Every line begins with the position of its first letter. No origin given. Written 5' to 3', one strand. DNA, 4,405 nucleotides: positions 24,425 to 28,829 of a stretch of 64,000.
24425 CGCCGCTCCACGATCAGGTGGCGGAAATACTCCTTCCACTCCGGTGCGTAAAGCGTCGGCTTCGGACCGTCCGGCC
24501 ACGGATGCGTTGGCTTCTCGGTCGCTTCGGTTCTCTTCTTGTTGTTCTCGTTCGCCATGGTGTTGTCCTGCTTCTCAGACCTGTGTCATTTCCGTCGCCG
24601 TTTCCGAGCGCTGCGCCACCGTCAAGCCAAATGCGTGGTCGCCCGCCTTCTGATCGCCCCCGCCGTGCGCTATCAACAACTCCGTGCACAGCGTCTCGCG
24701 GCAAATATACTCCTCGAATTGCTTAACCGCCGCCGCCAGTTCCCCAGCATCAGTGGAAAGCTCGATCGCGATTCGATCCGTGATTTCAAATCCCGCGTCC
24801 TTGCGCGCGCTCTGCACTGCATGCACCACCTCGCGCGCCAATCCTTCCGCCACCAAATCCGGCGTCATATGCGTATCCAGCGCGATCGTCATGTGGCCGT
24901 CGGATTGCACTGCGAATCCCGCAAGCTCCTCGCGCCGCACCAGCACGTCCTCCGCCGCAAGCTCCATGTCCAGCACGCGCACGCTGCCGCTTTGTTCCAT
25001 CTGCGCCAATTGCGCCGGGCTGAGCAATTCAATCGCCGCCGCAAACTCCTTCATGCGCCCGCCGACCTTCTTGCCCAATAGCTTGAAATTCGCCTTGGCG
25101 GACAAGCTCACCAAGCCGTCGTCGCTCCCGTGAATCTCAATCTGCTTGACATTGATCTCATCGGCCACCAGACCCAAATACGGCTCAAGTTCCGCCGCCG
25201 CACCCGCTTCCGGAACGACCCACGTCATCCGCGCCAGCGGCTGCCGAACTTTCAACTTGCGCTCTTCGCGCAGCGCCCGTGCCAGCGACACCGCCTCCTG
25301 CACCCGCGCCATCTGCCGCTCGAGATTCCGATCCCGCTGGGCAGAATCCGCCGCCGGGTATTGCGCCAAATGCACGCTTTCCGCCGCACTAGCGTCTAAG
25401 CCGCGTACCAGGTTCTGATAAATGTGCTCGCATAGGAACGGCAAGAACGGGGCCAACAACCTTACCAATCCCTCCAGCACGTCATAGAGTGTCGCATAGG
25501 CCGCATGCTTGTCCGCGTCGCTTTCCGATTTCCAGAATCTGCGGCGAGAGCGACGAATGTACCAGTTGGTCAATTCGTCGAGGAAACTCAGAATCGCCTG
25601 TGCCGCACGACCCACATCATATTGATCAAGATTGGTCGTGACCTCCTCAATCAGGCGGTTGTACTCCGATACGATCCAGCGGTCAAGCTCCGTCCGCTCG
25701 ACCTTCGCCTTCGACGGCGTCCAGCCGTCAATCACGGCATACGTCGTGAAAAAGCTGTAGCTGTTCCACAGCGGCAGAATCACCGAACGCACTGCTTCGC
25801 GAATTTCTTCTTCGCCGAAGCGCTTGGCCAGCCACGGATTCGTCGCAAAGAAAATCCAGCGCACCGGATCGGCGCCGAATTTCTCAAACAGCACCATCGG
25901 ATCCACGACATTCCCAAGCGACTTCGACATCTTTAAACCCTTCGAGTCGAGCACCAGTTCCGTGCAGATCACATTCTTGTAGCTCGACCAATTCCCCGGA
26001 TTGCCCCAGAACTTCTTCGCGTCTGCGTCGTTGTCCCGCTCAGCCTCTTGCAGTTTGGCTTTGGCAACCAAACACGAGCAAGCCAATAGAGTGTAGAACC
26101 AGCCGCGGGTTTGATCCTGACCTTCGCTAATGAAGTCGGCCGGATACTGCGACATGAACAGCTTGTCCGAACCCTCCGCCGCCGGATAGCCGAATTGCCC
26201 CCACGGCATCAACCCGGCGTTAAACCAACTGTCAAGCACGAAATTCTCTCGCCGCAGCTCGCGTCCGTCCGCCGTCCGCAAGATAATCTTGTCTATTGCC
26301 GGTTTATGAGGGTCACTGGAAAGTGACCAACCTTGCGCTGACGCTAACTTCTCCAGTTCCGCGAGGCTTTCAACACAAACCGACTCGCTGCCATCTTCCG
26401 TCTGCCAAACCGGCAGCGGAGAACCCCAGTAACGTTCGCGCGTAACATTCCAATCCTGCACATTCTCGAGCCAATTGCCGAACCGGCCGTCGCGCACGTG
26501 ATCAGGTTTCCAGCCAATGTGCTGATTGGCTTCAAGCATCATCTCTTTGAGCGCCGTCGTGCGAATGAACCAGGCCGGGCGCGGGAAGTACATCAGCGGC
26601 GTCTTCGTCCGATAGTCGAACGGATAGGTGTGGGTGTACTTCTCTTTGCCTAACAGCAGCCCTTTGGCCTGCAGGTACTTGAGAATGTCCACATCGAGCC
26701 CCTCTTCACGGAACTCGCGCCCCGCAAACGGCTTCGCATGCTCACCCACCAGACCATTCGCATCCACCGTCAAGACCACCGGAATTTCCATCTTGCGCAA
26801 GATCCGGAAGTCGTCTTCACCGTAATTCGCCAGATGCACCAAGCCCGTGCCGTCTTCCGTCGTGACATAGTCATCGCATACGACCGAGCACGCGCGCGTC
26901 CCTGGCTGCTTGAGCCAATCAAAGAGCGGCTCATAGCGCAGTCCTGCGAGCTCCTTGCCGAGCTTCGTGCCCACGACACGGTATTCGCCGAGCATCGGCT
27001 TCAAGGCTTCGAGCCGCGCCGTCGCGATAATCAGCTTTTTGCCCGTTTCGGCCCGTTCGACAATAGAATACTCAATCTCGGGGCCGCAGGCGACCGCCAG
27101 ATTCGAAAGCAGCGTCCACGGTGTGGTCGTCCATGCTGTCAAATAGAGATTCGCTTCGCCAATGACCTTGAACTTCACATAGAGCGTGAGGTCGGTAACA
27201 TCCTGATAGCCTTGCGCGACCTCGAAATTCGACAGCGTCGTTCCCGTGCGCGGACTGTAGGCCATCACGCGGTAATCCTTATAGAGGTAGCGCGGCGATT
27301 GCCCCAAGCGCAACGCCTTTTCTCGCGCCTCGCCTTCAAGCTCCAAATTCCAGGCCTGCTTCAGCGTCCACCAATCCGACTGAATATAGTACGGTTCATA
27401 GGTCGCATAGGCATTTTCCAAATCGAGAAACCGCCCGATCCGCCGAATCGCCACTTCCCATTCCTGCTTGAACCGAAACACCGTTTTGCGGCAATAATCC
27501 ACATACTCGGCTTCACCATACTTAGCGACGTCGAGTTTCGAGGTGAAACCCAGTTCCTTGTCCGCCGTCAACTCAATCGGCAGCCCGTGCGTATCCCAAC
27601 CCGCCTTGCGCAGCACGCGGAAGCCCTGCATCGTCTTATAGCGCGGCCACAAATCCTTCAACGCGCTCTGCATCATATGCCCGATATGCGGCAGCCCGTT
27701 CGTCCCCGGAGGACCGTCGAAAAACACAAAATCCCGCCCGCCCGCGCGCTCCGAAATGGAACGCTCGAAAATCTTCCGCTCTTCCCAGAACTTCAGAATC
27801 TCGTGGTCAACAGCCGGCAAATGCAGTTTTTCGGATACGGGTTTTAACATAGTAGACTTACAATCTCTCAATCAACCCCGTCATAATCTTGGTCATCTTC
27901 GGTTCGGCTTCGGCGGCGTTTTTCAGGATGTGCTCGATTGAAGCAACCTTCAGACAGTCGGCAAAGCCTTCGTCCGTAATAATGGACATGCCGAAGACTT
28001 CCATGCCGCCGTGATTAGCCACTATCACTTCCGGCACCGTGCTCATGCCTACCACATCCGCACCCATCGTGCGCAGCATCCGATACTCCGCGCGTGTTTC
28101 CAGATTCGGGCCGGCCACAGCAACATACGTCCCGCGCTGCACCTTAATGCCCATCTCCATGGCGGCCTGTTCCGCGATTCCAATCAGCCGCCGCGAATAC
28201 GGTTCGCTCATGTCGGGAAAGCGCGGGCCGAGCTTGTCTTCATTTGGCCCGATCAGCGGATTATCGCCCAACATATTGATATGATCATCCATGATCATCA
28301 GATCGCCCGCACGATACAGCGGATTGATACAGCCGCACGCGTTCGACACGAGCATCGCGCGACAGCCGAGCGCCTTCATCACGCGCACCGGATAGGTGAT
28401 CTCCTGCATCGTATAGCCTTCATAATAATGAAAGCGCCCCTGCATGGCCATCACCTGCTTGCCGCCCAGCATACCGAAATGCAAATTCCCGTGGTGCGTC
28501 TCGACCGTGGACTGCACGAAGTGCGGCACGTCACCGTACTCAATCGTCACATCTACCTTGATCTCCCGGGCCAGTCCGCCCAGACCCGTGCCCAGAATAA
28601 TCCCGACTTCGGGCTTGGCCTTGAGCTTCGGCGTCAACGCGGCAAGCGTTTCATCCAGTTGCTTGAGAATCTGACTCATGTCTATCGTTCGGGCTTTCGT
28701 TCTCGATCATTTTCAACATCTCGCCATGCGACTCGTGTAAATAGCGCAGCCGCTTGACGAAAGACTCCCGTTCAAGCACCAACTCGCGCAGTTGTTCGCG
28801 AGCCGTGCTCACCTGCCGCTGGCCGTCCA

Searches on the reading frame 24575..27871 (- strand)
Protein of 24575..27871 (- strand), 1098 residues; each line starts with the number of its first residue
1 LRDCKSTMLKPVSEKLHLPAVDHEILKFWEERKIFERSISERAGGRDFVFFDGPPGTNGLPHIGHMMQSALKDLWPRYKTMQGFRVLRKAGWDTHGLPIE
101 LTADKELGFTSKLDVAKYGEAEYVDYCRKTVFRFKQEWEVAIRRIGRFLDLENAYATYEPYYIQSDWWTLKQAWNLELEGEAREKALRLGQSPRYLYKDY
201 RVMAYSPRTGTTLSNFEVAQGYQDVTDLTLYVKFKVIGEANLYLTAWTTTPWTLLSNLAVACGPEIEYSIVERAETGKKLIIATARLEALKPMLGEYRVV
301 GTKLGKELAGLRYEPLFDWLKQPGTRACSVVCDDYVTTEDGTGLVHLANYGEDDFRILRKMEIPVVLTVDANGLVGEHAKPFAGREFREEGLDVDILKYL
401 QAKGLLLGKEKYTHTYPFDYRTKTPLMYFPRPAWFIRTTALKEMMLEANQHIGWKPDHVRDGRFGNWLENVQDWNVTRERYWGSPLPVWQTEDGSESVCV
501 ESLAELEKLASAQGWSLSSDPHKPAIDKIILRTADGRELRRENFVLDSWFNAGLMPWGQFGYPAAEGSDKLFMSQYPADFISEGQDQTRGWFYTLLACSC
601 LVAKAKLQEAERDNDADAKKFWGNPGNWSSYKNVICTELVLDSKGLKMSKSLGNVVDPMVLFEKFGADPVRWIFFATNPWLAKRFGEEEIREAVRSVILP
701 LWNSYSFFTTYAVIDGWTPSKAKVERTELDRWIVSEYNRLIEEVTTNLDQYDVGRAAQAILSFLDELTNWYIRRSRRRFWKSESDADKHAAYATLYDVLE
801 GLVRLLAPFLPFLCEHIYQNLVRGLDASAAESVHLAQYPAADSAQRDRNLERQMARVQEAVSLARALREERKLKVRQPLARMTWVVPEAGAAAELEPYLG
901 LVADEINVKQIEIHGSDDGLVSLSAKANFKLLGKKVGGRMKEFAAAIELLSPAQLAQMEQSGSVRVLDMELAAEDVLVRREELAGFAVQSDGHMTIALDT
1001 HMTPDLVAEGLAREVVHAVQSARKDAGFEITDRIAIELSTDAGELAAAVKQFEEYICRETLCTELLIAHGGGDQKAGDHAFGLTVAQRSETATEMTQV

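Call 24: search_protein_families(library=pfam, proteins=[window:24575-27871:-], max_evalue=0.00001)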
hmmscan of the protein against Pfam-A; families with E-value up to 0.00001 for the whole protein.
window:24575-27871:- (1098 aa): 4 families
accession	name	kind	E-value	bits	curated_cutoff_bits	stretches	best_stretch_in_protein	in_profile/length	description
PF00133.28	tRNA-synt_1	-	7e-104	348.3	22.7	1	25-678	2-406/414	tRNA synthetases class I (I, L, M and V)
PF19302.4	DUF5915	-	1.8e-51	174.9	27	1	901-1070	3-175/195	Domain of unknown function (DUF5915)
PF08264.19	Anticodon_1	-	1.8e-38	132.2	25.1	1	730-879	1-144/148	Anticodon-binding domain of tRNA ligase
PF09334.17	tRNA-synt_1g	-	9.4e-17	61.3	20.1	1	57-121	10-73/391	tRNA synthetases class I (M)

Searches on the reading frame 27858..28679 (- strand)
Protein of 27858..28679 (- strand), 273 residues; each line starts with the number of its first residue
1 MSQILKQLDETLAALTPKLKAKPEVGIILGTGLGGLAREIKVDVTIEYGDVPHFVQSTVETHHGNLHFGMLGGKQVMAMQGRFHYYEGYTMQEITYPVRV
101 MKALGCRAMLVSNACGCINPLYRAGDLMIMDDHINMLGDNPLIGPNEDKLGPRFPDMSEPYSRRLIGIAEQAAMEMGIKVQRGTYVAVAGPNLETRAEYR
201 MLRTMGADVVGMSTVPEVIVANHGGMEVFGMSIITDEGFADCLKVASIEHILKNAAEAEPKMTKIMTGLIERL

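Call 24: search_protein_families(library=pfam, proteins=[window:27858-28679:-], max_evalue=0.00001)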
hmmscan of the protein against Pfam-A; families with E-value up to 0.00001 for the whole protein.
window:27858-28679:- (273 aa): 1 family
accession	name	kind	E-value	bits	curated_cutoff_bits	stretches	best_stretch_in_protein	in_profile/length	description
PF01048.26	PNP_UDP_1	-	3.4e-56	190.7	25.1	1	25-271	2-233/233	Phosphorylase superfamily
